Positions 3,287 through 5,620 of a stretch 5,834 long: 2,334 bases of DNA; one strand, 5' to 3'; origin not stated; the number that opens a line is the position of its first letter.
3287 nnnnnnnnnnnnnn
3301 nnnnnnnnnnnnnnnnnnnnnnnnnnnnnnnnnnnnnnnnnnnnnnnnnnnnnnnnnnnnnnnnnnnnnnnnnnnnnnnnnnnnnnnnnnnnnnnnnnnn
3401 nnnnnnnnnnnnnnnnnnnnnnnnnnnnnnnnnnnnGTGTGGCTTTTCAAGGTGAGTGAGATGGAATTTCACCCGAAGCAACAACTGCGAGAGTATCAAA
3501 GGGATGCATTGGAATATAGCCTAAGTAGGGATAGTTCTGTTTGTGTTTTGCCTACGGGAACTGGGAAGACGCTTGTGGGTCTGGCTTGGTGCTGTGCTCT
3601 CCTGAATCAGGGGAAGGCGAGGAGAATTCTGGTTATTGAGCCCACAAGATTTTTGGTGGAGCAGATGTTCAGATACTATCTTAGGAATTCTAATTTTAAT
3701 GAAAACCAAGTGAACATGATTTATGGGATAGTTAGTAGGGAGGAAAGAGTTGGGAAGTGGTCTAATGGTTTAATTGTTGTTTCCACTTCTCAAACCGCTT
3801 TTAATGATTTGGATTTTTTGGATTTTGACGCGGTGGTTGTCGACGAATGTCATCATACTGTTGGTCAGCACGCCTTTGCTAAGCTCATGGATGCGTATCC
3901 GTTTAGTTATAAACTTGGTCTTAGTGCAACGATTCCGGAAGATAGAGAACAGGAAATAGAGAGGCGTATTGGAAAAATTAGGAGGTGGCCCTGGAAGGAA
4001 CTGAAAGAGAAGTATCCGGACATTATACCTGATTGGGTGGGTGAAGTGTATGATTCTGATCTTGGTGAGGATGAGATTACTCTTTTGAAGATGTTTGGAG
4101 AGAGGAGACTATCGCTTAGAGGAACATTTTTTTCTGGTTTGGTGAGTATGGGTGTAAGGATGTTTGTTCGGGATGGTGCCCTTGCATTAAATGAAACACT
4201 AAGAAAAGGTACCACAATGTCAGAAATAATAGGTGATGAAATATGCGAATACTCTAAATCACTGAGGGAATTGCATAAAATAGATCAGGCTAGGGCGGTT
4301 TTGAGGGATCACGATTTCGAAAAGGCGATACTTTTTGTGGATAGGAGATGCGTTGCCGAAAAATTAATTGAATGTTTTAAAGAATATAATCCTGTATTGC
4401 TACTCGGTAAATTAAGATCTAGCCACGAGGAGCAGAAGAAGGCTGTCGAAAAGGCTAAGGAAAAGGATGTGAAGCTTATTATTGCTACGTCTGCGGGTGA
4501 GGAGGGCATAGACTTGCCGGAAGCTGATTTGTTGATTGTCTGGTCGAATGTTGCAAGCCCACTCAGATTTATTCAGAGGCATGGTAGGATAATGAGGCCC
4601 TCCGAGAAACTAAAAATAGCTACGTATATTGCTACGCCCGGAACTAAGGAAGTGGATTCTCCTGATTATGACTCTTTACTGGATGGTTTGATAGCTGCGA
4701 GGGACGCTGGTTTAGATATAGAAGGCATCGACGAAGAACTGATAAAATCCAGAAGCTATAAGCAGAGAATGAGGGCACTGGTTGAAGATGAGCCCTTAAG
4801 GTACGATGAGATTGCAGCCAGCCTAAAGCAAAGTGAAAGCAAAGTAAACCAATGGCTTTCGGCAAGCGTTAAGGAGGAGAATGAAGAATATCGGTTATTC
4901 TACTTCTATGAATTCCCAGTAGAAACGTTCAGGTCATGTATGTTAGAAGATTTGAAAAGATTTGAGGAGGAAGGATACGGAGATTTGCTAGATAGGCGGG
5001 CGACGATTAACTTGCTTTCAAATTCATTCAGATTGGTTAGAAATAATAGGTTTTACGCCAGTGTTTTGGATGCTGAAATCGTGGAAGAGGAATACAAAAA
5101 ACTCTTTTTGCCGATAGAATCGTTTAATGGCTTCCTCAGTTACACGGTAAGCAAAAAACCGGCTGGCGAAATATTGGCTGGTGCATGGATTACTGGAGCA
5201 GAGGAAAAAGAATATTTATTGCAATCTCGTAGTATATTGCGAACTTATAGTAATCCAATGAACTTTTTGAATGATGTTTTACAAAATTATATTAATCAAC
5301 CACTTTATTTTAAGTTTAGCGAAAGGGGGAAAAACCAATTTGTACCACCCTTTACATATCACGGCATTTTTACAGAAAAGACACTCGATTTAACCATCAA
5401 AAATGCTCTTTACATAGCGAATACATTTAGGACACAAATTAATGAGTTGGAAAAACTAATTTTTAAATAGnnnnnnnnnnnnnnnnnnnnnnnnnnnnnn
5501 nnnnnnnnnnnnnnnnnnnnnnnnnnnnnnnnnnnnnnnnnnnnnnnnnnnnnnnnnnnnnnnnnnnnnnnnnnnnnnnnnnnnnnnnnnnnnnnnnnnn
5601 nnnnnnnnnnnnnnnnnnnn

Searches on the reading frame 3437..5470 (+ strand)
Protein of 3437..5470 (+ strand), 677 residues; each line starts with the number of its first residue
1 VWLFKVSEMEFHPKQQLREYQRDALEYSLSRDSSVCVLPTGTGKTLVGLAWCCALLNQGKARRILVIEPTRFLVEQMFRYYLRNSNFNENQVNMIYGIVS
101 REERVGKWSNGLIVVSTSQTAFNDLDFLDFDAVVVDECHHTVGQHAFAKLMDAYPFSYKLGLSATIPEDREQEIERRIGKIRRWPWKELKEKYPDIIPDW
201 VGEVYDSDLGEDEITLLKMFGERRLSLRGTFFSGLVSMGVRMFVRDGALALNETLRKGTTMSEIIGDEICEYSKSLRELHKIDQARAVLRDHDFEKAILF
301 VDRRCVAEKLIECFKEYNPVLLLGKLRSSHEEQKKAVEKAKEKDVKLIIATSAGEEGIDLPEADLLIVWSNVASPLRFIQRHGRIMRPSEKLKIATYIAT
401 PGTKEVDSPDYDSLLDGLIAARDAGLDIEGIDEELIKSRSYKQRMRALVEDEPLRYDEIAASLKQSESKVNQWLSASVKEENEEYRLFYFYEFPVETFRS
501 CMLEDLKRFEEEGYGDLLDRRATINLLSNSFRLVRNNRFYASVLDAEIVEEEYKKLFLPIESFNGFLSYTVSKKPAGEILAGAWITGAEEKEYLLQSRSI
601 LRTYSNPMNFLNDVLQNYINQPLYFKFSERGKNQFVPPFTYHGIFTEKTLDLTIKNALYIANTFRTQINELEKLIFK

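Call 3: search_protein_families(library=pfam, proteins=[window:3437-5470:+], max_evalue=1)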
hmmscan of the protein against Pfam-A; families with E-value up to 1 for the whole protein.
window:3437-5470:+ (677 aa): 9 families
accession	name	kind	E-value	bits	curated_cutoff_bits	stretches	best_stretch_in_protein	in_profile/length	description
PF04851.21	ResIII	-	3e-24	86.2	22.5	1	16-167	3-163/164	Type III restriction enzyme, res subunit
PF00270.35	DEAD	-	6e-19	68.8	26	1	19-170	2-164/167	DEAD/DEAH box helicase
PF00271.37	Helicase_C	-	4.4e-16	59.6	23.5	1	281-388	2-109/110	Helicase conserved C-terminal domain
PF16203.11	ERCC3_RAD25_C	-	4e-05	23.5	27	1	312-393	75-156/248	ERCC3/RAD25/XPB C-terminal helicase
PF22590.2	Cas3-like_C_2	-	8.5e-05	23.2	27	1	326-388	43-104/106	CRISPR-associated nuclease/helicase Cas3, C-terminal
PF13086.12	AAA_11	-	0.00043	20.6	27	1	17-95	2-87/257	AAA domain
PF02562.22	PhoH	-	0.0011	18.9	27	1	21-70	9-58/205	PhoH-like protein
PF18766.7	SWI2_SNF2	-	0.0043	17.2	26.7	1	40-166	27-155/221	SWI2/SNF2 ATPase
PF13245.12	AAA_19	-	0.18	12.4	25.1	1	21-139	1-100/134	AAA domain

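Call 4: search_protein_families(library=padloc, proteins=[window:3437-5470:+], max_evalue=0.1)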
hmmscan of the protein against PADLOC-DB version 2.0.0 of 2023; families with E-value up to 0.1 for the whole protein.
window:3437-5470:+ (677 aa): 68 families (the best 25 are shown)
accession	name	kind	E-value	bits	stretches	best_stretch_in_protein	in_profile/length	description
PDLC02707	PbeA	-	3.4e-24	83.4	2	12-167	248-414/672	PbeA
PDLC02704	PbeA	-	3.2e-20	70.2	2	14-178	252-430/682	PbeA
PDLC02706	PbeA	-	2.8e-19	67.2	2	308-396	579-667/722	PbeA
PDLC01252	Cas3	-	9.2e-17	59.4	2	133-404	116-303/324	CAS-I; effector_G3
PDLC00938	Cas3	-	5.8e-16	56.7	2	292-403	220-336/358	CRISPR-associated helicase Cas3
PDLC01770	Cas3g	-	8.2e-14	49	2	281-395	237-348/733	-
PDLC01710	Cas3a1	-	1.1e-12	45.3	2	14-99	195-289/745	Cas3_1_CAS-I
PDLC01769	Cas3g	-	3.5e-10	37.2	2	282-413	262-394/836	-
PDLC03659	mREase_IV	-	1.3e-09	34.5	2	24-167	231-371/945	Type IV methyl-directed restriction enzyme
PDLC02703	PbeA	-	5.5e-09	33.2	2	19-171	249-409/626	PbeA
PDLC01762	Cas3b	-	1.6e-08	31.6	2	294-416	448-562/692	-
PDLC02503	BrxHI|BrxHII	-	3.4e-08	30.3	1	283-400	237-354/698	BrxHI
PDLC00659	HmaA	-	4.6e-08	29.3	1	330-388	551-610/1176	SNF2 helicase / DEAD-box helicase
PDLC03658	mREase_IV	-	2.2e-07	27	1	331-398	488-555/953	Type IV methyl-directed restriction enzyme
PDLC03047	REase_I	-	3.6e-07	26.3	1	24-165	356-490/1107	Type I restriction enzyme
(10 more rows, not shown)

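Call 8: search_protein_families(library=ncbifam, proteins=[window:3437-5470:+], max_evalue=0.1)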
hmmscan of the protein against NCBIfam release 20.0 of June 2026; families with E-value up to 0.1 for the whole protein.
window:3437-5470:+ (677 aa): 42 families (the best 25 are shown)
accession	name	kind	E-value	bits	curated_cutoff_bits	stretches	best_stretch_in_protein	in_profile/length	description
NF010337.0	PRK13766.1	equivalog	2e-45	155.2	610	2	17-165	17-172/781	Hef nuclease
TIGR04095.1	dnd_restrict_1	equivalog_domain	2e-17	63.3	600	2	15-165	7-167/451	DNA phosphorothioation system restriction enzyme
NF045503.1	repair_heli_XPB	equivalog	1.5e-15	56.8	610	2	13-192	180-364/548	DNA repair helicase XPB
TIGR01587.1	cas3_core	equivalog_domain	2.2e-15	56.7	102.45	2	292-403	220-336/358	CRISPR-associated helicase Cas3'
TIGR02621.3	cas3_GSU0051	exception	1.1e-13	51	400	2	299-412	276-394/854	type I-G CRISPR-associated helicase/endonuclease Cas3g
TIGR00603.1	rad25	subfamily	3.4e-13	48.7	328.7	2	8-168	249-415/734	DNA repair helicase rad25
NF008394.0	PRK11192.1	equivalog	1.8e-12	46.8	507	2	279-391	232-344/441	ATP-dependent RNA helicase SrmB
TIGR00643.1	recG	equivalog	5e-12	45.3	659.4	2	302-369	468-533/629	ATP-dependent DNA helicase RecG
TIGR04121.1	DEXH_lig_assoc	equivalog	4.1e-11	41.3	850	2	295-386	249-344/804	ligase-associated DNA damage response DEXH box helicase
NF053632.1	heli_RadD_YejH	equivalog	4.2e-10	38.5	720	1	16-141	2-120/573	DNA repair helicase RadD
NF046051.1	restrict_EcoAI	equivalog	8.4e-10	37.7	550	1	14-171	152-318/768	EcoAI/FtnUII family type I restriction enzme subunit R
NF041062.1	DpdE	equivalog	1.3e-08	33.3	500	1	277-403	524-657/1048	protein DpdE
NF053631.1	RNA_helic_CshA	equivalog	1.6e-08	33.9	646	2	18-118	23-125/434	degradosome RNA helicase CshA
NF008168.0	PRK10917.2-2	equivalog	3e-08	32.4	718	2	307-368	601-661/795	ATP-dependent DNA helicase RecG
NF008170.0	PRK10917.2-4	equivalog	5.8e-08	31.1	975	2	312-369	641-696/826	ATP-dependent DNA helicase RecG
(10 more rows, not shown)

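Call 10: find_homologous_proteins(query=window:3437-5470:+)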
Query window:3437-5470:+ (677 aa): 591 proteins with E <= 0.001 among 8000 candidates; the best 120 are listed. Only proteins of 372 to 1185 residues were searched: fused or split forms outside these lengths cannot appear, so this answer is no evidence that the protein stands alone or is whole; find_related_loci, which searches DNA, has no such limit.
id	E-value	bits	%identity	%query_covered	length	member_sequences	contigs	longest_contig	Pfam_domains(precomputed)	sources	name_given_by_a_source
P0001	0.0e+0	1514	100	99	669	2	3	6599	PF00270.36,PF00271.38,PF04851.22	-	-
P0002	0.0e+0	1284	87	99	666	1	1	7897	PF00270.36,PF00271.38,PF04851.22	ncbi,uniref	ncbi:MAG: DEAD/DEAH box helicase family protein [Candidatus Jordarchaeum sp.]|uniref:DEAD/DEAH box h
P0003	0.0e+0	1194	79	99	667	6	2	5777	PF00270.36,PF00271.38,PF04851.22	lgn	-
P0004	4.6e-236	803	56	99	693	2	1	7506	PF00270.36,PF16203.12,PF00271.38,PF04851.22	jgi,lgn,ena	-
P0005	5.0e-213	727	53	98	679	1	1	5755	PF00270.36,PF16203.12,PF00271.38,PF22590.3,PF04851.22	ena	-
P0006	2.7e-180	619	46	98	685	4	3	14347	PF13086.13,PF00270.36,PF00271.38,PF04851.22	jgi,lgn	jgi:superfamily II DNA or RNA helicase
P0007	1.0e-176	607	47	97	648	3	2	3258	PF00270.36,PF16203.12,PF00271.38,PF04851.22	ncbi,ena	-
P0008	2.4e-171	589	46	97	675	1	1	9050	PF13086.13,PF00270.36,PF00271.38,PF04851.22,PF02562.23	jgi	jgi:superfamily II DNA or RNA helicase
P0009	3.1e-171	589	45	96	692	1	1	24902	PF00270.36,PF00271.38,PF04851.22,PF02562.23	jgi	jgi:ERCC4-related helicase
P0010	1.3e-170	587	47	96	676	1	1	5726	PF13086.13,PF00270.36,PF00271.38,PF04851.22,PF02562.23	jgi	jgi:superfamily II DNA or RNA helicase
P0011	1.5e-167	577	45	98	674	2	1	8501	PF13086.13,PF00270.36,PF00271.38,PF04851.22,PF02562.23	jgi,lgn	jgi:superfamily II DNA or RNA helicase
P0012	1.9e-165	570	45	98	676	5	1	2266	PF13086.13,PF00270.36,PF00271.38,PF04851.22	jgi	jgi:superfamily II DNA or RNA helicase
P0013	1.0e-157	544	43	98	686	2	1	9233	PF13086.13,PF00270.36,PF00271.38,PF04851.22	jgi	-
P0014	2.3e-155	537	42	97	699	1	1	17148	PF00270.36,PF00271.38,PF04851.22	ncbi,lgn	-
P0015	2.6e-154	533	41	96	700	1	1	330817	PF00270.36,PF00271.38,PF04851.22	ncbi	-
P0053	8.9e-127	442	39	96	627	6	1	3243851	PF00270.36,PF00271.38,PF04851.22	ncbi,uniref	ncbi:DEAD/DEAH box helicase [Haloplanus salilacus]|uniref:DEAD/DEAH box helicase n=1 Tax=Haloplanus 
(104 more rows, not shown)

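Call 11: find_encoding_contigs(protein=P0002, flank=8000, max_places=3)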
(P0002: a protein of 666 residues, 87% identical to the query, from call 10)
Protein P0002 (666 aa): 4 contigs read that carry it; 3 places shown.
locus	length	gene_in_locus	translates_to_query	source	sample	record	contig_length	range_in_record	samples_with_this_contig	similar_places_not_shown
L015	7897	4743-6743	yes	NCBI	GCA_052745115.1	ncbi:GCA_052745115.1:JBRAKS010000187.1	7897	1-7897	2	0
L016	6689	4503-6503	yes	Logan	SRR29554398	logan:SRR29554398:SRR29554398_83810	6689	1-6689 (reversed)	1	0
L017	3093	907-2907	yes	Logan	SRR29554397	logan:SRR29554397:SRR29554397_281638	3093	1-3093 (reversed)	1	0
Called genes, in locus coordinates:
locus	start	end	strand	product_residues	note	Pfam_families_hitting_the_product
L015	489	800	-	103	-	-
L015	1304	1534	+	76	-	-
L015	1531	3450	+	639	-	PF02463:SMC_N, PF13476:AAA_23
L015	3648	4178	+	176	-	-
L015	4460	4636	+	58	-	-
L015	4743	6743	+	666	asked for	PF00270:DEAD, PF04851:ResIII, PF00271:Helicase_C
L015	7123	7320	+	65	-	-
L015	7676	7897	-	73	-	?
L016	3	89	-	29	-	?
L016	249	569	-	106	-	-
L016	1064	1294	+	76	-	-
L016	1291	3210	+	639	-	PF02463:SMC_N, PF13476:AAA_23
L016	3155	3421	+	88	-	PF13304:AAA_21 (weak)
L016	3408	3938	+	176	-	-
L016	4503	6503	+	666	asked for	PF00270:DEAD, PF04851:ResIII, PF00271:Helicase_C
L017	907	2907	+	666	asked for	PF00270:DEAD, PF04851:ResIII, PF00271:Helicase_C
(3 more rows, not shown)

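Call 12: find_encoding_contigs(protein=P0009, flank=8000, max_places=3)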
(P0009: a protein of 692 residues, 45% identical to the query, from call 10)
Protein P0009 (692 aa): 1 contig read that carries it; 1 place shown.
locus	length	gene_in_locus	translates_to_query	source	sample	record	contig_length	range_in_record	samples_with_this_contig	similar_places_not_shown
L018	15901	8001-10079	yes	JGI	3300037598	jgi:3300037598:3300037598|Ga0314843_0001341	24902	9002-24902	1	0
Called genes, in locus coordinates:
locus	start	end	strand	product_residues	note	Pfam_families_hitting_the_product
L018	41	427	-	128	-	PF03226:Yippee-Mis18 (weak)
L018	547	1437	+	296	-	PF00009:GTP_EFTU, PF02421:FeoB_N, PF03193:RsgA_GTPase (faint), PF10662:PduV-EutP (weak), PF00350:Dynamin_N (faint), PF01926:MMR_HSR1, PF04548:AIG1 (weak), PF07650:KH_2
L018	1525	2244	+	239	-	PF08843:AbiEii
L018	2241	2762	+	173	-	PF13744:HTH_37 (weak), PF24250:HVO_2718 (weak), PF12844:HTH_19, PF13560:HTH_31, PF01381:HTH_3, PF13443:HTH_26 (weak)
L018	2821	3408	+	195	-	PF01909:NTP_transf_2, PF18765:Polbeta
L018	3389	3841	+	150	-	PF05168:HEPN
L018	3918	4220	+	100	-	PF20582:UPF0758_N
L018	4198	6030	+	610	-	PF02384:N6_Mtase, PF20473:MmeI_Mtase (faint), PF07669:Eco57I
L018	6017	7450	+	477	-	-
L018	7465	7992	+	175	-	-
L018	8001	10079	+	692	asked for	PF00270:DEAD, PF02562:PhoH (faint), PF04851:ResIII, PF00271:Helicase_C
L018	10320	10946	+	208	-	-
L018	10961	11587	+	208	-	-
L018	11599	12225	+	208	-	-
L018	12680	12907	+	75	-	PF04255:DUF433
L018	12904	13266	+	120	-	PF18480:DUF5615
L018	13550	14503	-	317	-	PF01145:Band_7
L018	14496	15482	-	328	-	PF01145:Band_7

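Call 13: find_encoding_contigs(protein=P0053, flank=8000, max_places=3)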
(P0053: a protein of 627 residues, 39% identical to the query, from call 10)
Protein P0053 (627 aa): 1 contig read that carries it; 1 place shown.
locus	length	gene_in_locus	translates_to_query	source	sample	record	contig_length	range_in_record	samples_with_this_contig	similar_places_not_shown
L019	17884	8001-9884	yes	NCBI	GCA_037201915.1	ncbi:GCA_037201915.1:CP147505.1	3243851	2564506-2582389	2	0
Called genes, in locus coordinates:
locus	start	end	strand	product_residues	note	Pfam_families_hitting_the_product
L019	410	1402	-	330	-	PF01609:DDE_Tnp_1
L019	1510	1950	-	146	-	PF22785:Tc-R-P, PF00782:DSPc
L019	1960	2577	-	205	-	PF04402:SIMPL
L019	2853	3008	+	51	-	-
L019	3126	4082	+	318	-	PF26458:DUF8137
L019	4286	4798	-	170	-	-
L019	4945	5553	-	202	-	-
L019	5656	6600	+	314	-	-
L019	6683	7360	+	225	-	-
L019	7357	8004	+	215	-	PF26404:DUF8102 (weak)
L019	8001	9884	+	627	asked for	PF00270:DEAD, PF04851:ResIII, PF00271:Helicase_C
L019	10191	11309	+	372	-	-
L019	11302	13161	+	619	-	-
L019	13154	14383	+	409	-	PF00004:AAA, PF07728:AAA_5 (faint)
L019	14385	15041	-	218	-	-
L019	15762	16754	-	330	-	PF01609:DDE_Tnp_1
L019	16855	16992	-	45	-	-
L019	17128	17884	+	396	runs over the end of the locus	-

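Call 33: find_related_loci(query=A2, collection=genome_contigs, flank=10000)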
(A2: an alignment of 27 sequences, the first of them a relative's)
Query A2 (669 aa) in genome_contigs; peptide patterns used: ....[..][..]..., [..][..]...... (x = any residue, [..] = any of these).
223 stretches matched a pattern; 195 encode a relative of the query (tblastn E <= 1e-3); the best 80 are kept; 80 distinct loci.
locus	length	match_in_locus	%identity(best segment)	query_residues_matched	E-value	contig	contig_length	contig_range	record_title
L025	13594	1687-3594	42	10-663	7e-154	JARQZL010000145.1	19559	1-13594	MAG: Archaeoglobales archaeon isolate INS_M23_B45 DNNIEKAA_145, whole genome shotgun sequence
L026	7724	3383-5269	42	8-667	6e-151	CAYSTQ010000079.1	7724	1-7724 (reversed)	MAG TPA_asm: uncultured Thermoproteales archaeon isolate binchicken_co6_63 genome assembly, contig: NODE_12257_length_77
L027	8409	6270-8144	38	10-666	5e-142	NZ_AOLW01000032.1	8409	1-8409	Haloarcula amylolytica JCM 13557 contig_32, whole genome shotgun sequence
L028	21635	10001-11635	42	10-570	6e-137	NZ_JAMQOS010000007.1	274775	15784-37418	Haloarcula onubensis strain S3CR25-11 NODE_7_length_274775_cov_62.123649, whole genome shotgun sequence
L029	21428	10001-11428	44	10-490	9e-116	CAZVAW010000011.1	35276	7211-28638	MAG TPA_asm: uncultured Desulfurococcaceae archaeon isolate SRP141559_co1_79 genome assembly, contig: NODE_419_length_35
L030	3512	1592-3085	42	6-511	2e-118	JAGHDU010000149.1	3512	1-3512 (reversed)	MAG: Staphylothermus sp. isolate AUK316 PB_MBMC_270_c_000000000199, whole genome shotgun sequence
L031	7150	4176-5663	42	8-511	2e-114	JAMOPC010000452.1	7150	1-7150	MAG: Desulfurococcales archaeon isolate 4559-240_metabat1_scaf2bin.015 4559-240_scaffold_6056_c1, whole genome shotgun s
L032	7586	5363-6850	42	1-504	3e-114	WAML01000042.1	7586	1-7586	MAG: Desulfurococcales archaeon isolate S139_91_esom k151_18751, whole genome shotgun sequence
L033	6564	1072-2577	43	2-511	1e-112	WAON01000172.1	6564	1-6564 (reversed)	MAG: Desulfurococcales archaeon isolate S143_80 k151_413, whole genome shotgun sequence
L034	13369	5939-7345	45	7-483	1e-111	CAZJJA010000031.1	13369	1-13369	MAG TPA_asm: uncultured Thermofilaceae archaeon isolate binchicken_co256_78 genome assembly, contig: NODE_11309_length_1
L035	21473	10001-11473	42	7-508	2e-109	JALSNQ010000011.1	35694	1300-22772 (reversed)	MAG: Thermofilaceae archaeon isolate 356-284_metabat1_scaf2bin.018 356-284_scaffold_381_c1, whole genome shotgun sequenc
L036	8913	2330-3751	43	10-490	3e-109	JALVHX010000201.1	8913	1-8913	MAG: Desulfurococcales archaeon isolate A1_metabat1_scaf2bin.012 A1_NODE_5054_length_8913_cov_2.882654, whole genome sho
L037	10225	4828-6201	43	6-467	7e-109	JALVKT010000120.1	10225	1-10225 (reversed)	MAG: Thermofilaceae archaeon isolate A1_metabat2_scaf2bin.208 A1_NODE_3719_length_10225_cov_82.833234, whole genome shot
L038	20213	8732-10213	41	10-511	2e-108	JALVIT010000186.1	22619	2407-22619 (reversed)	MAG: Desulfurococcales archaeon isolate A1_metabat1_scaf2bin.151 A1_NODE_641_length_22619_cov_3.169216, whole genome sho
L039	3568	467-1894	42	1-483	9e-111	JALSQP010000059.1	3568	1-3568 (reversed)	MAG: Desulfurococcales archaeon isolate 356-284_metabat2_scaf2bin.148 356-284_scaffold_22964_c1, whole genome shotgun se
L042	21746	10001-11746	36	1-649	2e-107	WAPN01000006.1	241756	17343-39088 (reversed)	MAG: Desulfurococcales archaeon isolate S144_56_esom k151_157870, whole genome shotgun sequence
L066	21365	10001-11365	41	6-468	3e-94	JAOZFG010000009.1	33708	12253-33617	MAG: Thermoproteota archaeon isolate Aegir_M25_B107 k127_2287058, whole genome shotgun sequence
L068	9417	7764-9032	48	6-442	1e-124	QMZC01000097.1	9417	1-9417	MAG: Archaeoglobales archaeon isolate B5_G16 B5_Guay16_scaffold_05848, whole genome shotgun sequence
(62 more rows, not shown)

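Call 36: find_related_loci(query=P0001, collection=metagenome_contigs, flank=8000)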
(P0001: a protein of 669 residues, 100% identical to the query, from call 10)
Query P0001 (669 aa) in metagenome_contigs; peptide patterns used: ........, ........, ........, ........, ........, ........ (x = any residue, [..] = any of these).
186 stretches matched a pattern; 1 encode a relative of the query (tblastn E <= 1e-3); 1 distinct loci.
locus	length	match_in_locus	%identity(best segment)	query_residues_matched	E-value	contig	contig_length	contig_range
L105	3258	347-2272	47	1-655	0e+0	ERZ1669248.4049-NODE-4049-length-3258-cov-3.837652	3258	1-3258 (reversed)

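Call 37: find_encoding_contigs(protein=P0003, flank=8000, max_places=3)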
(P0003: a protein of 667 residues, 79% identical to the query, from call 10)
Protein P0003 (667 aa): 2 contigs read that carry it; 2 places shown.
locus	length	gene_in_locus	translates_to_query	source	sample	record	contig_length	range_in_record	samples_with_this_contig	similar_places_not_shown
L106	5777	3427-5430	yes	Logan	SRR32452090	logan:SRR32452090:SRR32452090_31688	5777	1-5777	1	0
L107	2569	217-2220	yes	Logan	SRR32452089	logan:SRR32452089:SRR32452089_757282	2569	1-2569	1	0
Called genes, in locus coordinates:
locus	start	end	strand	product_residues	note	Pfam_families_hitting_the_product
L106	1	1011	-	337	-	?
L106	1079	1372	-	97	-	-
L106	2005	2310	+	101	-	-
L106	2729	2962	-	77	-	-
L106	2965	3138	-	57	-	-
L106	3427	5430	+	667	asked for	PF00270:DEAD, PF04851:ResIII, PF00271:Helicase_C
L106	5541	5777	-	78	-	?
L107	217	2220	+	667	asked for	PF00270:DEAD, PF04851:ResIII, PF00271:Helicase_C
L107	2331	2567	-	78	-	?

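Call 38: find_encoding_contigs(protein=P0004, flank=8000, max_places=3)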
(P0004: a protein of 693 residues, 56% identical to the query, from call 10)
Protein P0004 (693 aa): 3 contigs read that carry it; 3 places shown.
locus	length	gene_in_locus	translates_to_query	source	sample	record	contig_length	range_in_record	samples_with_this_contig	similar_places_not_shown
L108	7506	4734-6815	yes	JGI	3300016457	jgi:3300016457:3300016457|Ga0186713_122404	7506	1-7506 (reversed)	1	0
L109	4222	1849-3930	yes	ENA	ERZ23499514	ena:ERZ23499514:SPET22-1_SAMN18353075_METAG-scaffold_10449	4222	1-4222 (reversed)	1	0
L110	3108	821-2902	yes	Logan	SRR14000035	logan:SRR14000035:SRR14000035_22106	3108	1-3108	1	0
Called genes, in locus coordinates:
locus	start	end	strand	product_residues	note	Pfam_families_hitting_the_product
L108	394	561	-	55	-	-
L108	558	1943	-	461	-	PF05066:HARE-HTH, PF09254:FokI_cleav_dom, PF04471:Mrr_cat (weak)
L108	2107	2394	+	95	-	PF01909:NTP_transf_2, PF18765:Polbeta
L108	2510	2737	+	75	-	PF01934:HepT-like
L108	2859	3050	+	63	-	PF01909:NTP_transf_2 (weak)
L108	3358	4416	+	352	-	PF13230:GATase_4, PF13522:GATase_6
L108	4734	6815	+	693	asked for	PF00270:DEAD, PF04851:ResIII, PF16203:ERCC3_RAD25_C (faint), PF00271:Helicase_C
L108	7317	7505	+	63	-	?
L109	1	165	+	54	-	?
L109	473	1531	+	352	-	PF13230:GATase_4, PF13522:GATase_6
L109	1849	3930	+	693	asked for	PF00270:DEAD, PF04851:ResIII, PF16203:ERCC3_RAD25_C (faint), PF00271:Helicase_C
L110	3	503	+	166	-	?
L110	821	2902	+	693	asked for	PF00270:DEAD, PF04851:ResIII, PF16203:ERCC3_RAD25_C (faint), PF00271:Helicase_C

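Call 39: find_encoding_contigs(protein=P0005, flank=8000, max_places=3)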
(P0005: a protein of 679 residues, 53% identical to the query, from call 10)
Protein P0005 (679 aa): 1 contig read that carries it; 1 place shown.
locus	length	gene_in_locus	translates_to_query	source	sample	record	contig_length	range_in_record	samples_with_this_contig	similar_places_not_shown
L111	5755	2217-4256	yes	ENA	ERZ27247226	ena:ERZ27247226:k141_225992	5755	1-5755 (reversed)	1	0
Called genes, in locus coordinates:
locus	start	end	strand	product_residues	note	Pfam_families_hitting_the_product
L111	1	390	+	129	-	?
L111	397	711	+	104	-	-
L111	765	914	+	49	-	-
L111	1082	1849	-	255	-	-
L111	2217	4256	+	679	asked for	PF00270:DEAD, PF04851:ResIII, PF22590:Cas3-like_C_2 (faint), PF00271:Helicase_C, PF16203:ERCC3_RAD25_C (weak)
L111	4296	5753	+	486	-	?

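Call 40: find_encoding_contigs(protein=P0006, flank=8000, max_places=3)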
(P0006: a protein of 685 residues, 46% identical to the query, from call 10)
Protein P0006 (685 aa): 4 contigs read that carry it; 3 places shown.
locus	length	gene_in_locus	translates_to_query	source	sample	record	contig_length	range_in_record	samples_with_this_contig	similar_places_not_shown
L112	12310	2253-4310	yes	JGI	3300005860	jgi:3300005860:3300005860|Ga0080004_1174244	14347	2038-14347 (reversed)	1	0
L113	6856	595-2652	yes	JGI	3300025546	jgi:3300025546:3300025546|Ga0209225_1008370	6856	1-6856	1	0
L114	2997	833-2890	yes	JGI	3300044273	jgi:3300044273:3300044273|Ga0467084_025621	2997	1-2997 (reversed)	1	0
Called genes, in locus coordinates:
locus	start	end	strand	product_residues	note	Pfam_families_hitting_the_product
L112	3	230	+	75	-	?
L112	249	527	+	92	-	PF01868:RNase_P-MRP_p29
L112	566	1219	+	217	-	-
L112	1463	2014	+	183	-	-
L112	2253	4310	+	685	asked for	PF00270:DEAD, PF04851:ResIII, PF13086:AAA_11 (faint), PF00271:Helicase_C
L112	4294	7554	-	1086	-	PF02384:N6_Mtase, PF20473:MmeI_Mtase (faint), PF07669:Eco57I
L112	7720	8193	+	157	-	-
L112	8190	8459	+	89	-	-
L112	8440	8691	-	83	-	-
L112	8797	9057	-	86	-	-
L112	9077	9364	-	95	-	-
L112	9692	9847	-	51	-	-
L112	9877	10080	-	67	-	-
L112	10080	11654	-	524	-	-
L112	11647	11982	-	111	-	-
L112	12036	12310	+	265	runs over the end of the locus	-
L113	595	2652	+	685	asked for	PF00270:DEAD, PF04851:ResIII, PF13086:AAA_11 (faint), PF00271:Helicase_C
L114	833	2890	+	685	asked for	PF00270:DEAD, PF04851:ResIII, PF13086:AAA_11 (faint), PF00271:Helicase_C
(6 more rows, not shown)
